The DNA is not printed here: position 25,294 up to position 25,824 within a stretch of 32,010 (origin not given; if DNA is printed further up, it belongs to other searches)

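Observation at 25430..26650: Coiled-coil-TIR protein encoded antisense inside the tail-tip operon, overlapping convergently with a small coiled-coil ORF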

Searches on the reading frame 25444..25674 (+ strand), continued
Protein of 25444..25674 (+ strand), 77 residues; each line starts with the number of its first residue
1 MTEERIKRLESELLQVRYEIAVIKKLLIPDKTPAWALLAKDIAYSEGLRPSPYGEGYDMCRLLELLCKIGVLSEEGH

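Call 98: search_protein_families(library=pfam, proteins=[L156:4331-4900:-, L156:4921-7515:-], max_evalue=0.1)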
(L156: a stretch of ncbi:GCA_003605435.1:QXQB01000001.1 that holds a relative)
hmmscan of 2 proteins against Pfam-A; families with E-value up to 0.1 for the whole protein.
L156:4331-4900:- (190 aa): 3 families
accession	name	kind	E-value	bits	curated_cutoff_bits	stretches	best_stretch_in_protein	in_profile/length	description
PF04893.22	Yip1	-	0.00011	22.6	28.6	1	2-92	24-121/173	Yip1 domain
PF11658.13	CBP_BcsG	-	0.014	14.4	24.8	1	34-128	78-173/516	Cellulose biosynthesis protein BcsG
PF14575.11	EphA2_TM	-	0.086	14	28.9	0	78-141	6-53/74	Ephrin type-A receptor 2 transmembrane domain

L156:4921-7515:- (865 aa): 12 families
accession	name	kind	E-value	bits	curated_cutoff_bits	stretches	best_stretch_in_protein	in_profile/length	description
PF02450.21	LCAT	-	1.5e-15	57.8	21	1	75-221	91-228/392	Lecithin:cholesterol acyltransferase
PF07819.20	PGAP1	-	1.5e-08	35.1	24.3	1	70-145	45-133/233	PGAP1-like alpha/beta domain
PF01764.32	Lipase_3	-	6.6e-07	29.8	22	1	55-143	31-106/140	Lipase (class 3)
PF00561.26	Abhydrolase_1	-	0.00011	22.3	25.8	1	101-183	69-148/245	alpha/beta hydrolase fold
PF12697.13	Abhydrolase_6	-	0.00013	23.1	26.3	1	75-194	45-148/217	Alpha/beta hydrolase family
PF02089.21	Palm_thioest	-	0.00072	19.8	26.8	1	72-149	44-118/254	Palmitoyl protein thioesterase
PF06028.17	DUF915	-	0.0015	18.4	22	1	103-144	105-146/255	Alpha/beta hydrolase of unknown function (DUF915)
PF05057.20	DUF676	-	0.0019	18.2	20.3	1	89-144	62-128/217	Putative serine esterase (DUF676)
PF00975.26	Thioesterase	-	0.0069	17.1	26.4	1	90-142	56-105/226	Thioesterase domain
PF11187.14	Mbeg1-like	-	0.011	15.6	21.1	1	57-139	41-121/224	Mbeg1-like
PF12146.15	Hydrolase_4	-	0.018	14.8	27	1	81-123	57-95/239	Serine aminopeptidase, S33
PF13290.12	CHB_HEX_C_1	-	0.098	13.1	22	0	520-557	7-46/67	Chitobiase/beta-hexosaminidase C-terminal domain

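Call 101: search_solved_structures(query=A5, max_evalue=1)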
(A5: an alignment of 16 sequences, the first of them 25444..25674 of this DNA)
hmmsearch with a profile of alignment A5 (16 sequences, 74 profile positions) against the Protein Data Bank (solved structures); distinct sequences matched with E-value up to 1: 7.
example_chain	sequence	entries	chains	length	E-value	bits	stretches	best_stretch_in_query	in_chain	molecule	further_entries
9rgy_A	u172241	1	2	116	0.012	18.9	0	4-44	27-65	sc-apCC3-CW-0NTT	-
2w50_A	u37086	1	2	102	0.11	15.8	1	1-20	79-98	ARMET-LIKE PROTEIN 1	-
4bit_A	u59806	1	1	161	0.13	15.6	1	1-20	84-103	CEREBRAL DOPAMINE NEUROTROPHIC FACTOR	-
2lpn_A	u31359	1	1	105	0.14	15.5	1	1-20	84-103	Cerebral dopamine neurotrophic factor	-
9v1k_sw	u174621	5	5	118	0.44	13.9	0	19-49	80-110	40S ribosomal protein S20, putative | Small ribosomal subunit protein uS10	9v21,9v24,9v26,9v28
4dzn_A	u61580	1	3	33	0.56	13.6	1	4-26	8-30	COILED-COIL PEPTIDE CC-PIL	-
7o92_A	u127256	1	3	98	0.7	13.2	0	3-46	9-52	hypothetical protein UY81_C0065G0003 residues 18-54 from Candidatus Giovannonibacteria bac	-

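Call 104: search_dna_similar(query=window:25444-25674:+, collection=phages, mode=protein, max_evalue=0.001, max_rows=30)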
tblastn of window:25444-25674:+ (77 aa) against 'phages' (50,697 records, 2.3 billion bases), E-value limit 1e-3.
No match.
